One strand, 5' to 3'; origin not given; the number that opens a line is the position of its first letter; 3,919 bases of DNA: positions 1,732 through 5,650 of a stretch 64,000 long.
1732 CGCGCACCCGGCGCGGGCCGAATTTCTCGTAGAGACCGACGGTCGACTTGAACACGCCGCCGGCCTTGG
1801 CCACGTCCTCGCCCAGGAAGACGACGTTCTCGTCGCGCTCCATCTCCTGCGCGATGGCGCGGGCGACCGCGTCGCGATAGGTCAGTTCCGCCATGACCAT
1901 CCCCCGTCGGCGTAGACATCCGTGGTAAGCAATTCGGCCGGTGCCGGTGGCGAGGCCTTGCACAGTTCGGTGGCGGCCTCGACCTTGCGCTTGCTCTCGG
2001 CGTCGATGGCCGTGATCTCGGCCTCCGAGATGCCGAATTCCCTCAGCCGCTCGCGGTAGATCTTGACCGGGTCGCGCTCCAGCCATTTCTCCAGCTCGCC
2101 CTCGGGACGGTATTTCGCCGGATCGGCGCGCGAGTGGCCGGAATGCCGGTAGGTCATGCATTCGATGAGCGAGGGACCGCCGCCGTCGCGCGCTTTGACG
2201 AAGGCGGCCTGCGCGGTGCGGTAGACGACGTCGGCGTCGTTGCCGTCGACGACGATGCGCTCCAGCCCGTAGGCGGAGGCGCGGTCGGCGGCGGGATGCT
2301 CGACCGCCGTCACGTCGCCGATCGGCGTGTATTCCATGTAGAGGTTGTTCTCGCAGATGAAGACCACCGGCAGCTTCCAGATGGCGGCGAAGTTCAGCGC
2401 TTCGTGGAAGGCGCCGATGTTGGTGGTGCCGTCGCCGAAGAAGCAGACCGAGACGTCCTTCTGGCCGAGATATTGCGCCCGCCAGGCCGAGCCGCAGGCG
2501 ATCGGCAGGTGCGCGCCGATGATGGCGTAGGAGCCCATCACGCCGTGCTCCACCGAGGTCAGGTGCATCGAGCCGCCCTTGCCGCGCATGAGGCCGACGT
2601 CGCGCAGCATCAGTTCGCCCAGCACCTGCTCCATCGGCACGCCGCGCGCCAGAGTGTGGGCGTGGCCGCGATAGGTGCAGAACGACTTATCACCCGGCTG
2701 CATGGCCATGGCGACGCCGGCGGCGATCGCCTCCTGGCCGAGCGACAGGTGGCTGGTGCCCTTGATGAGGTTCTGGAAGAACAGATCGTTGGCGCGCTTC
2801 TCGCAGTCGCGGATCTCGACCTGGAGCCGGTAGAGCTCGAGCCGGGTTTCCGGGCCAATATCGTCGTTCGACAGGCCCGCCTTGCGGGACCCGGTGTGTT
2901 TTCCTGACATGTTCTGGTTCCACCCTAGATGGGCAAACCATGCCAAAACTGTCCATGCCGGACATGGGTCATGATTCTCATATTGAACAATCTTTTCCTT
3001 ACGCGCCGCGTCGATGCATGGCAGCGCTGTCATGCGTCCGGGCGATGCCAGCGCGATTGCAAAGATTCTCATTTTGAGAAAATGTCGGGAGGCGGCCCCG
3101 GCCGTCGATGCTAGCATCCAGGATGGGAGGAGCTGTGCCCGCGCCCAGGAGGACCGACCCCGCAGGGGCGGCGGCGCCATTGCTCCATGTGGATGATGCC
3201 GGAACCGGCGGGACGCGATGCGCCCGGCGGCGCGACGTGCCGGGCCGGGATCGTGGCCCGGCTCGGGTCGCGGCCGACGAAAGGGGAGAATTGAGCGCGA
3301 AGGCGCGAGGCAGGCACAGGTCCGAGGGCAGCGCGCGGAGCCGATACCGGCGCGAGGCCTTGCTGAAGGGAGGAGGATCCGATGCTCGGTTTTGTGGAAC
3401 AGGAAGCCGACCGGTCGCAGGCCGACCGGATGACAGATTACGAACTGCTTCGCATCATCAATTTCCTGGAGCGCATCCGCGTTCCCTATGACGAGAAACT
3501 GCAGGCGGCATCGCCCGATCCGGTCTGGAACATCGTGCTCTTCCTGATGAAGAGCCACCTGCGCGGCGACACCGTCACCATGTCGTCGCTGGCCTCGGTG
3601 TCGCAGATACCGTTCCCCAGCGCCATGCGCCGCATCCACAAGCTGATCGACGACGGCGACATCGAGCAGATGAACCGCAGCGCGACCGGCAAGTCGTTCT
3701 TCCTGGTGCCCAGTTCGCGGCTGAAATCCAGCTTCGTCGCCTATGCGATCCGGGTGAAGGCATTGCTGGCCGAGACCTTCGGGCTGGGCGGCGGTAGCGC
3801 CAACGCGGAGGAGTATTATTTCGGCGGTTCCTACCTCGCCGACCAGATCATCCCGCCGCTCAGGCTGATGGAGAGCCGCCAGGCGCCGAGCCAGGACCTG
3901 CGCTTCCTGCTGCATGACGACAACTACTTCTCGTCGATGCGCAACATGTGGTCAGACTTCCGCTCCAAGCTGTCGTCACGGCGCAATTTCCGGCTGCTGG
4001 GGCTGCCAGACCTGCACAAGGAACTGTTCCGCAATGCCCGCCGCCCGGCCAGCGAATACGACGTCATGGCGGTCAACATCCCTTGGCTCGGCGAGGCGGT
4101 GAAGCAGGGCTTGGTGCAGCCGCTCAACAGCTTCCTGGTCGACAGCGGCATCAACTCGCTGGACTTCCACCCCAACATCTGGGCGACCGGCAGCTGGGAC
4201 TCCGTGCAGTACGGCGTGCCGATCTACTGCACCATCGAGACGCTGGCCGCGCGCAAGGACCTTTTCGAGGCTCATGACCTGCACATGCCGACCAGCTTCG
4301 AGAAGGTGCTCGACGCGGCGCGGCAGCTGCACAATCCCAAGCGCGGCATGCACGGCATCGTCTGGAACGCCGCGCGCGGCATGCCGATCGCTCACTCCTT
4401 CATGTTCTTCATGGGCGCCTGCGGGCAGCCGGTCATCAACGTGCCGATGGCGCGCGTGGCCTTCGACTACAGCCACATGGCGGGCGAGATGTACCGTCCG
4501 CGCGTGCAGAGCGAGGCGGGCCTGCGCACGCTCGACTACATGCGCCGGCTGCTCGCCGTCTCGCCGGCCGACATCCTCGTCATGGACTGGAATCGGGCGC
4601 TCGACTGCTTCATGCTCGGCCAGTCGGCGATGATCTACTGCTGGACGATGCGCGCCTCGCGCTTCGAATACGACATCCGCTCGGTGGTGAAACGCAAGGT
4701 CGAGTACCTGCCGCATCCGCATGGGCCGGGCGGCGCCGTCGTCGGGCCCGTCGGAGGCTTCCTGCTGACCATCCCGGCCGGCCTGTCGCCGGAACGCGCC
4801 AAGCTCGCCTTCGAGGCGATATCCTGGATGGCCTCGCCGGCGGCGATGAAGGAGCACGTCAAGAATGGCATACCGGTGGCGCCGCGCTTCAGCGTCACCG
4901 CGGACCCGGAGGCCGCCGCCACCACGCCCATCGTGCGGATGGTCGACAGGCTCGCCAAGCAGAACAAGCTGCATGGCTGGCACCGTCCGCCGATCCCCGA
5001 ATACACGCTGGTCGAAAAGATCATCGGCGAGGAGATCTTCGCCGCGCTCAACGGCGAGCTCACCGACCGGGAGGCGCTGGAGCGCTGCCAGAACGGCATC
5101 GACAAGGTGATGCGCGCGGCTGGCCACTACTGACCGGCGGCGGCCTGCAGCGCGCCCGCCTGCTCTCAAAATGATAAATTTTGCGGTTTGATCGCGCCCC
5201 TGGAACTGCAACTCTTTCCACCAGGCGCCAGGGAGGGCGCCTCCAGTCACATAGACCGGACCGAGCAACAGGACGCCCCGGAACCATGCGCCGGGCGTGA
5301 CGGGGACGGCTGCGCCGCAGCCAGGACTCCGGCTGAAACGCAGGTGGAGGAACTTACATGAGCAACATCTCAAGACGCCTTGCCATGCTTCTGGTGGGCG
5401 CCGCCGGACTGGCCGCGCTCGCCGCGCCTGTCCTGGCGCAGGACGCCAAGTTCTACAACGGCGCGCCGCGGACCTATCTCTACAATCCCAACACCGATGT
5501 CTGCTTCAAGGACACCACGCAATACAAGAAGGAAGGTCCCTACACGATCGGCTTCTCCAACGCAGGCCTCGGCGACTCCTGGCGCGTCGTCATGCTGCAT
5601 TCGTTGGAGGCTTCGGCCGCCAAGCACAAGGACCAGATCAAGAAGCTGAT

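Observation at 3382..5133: Winged-helix regulator that uses a cytoplasmic ABC solute-binding domain as its sensor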

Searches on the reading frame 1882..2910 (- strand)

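Call 33: search_protein_families(library=ncbifam, proteins=[window:1882-2910:-], max_evalue=1e-10)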
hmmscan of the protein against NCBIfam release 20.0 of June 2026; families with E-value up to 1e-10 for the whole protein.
window:1882-2910:- (342 aa): 2 families
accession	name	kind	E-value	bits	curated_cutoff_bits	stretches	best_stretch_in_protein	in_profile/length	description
TIGR03182.1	PDH_E1_alph_y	equivalog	1.4e-96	323.1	393.85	1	21-334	2-315/315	pyruvate dehydrogenase (acetyl-transferring) E1 component subunit alpha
TIGR03181.1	PDH_E1_alph_x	equivalog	4.8e-70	236.1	411.35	1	15-336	18-330/341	pyruvate dehydrogenase (acetyl-transferring) E1 component subunit alpha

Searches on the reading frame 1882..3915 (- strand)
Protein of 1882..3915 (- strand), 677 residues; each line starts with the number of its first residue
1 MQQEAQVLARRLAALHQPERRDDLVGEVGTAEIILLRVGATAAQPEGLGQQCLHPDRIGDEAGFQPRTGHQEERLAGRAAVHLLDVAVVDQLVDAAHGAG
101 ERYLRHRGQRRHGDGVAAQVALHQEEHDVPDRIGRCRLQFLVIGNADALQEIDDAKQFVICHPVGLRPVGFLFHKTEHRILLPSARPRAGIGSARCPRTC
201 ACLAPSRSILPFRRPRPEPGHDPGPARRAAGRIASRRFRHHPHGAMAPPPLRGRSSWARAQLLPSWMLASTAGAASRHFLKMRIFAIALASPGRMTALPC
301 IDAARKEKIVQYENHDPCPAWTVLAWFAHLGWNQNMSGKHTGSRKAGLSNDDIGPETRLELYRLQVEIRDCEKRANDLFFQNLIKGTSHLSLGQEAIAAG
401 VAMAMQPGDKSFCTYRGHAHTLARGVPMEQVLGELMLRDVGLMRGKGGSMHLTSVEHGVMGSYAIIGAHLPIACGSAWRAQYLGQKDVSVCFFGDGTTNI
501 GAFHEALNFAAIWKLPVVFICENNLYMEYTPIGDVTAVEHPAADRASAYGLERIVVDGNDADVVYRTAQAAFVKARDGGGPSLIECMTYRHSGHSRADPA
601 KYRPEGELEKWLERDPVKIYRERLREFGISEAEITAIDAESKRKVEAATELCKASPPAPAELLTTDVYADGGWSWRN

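Call 7: search_protein_families(library=pfam, proteins=[window:1882-3915:-], max_evalue=0.001)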
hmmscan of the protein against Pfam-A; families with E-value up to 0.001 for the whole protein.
window:1882-3915:- (677 aa): 2 families
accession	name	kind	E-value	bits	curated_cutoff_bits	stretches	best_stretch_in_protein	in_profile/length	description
PF00676.26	E1_dh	-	1e-69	235.3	22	1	367-658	5-297/300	Dehydrogenase E1 component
PF02775.26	TPP_enzyme_C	-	0.00032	20.9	21.9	0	461-586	25-151/151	Thiamine pyrophosphate enzyme, C-terminal TPP binding domain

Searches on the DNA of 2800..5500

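Call 49: search_rna_families(source=window, start=2800, end=5500, threshold=evalue, max_evalue=1)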
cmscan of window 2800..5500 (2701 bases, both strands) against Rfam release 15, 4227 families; matches with E-value up to 1: 0.
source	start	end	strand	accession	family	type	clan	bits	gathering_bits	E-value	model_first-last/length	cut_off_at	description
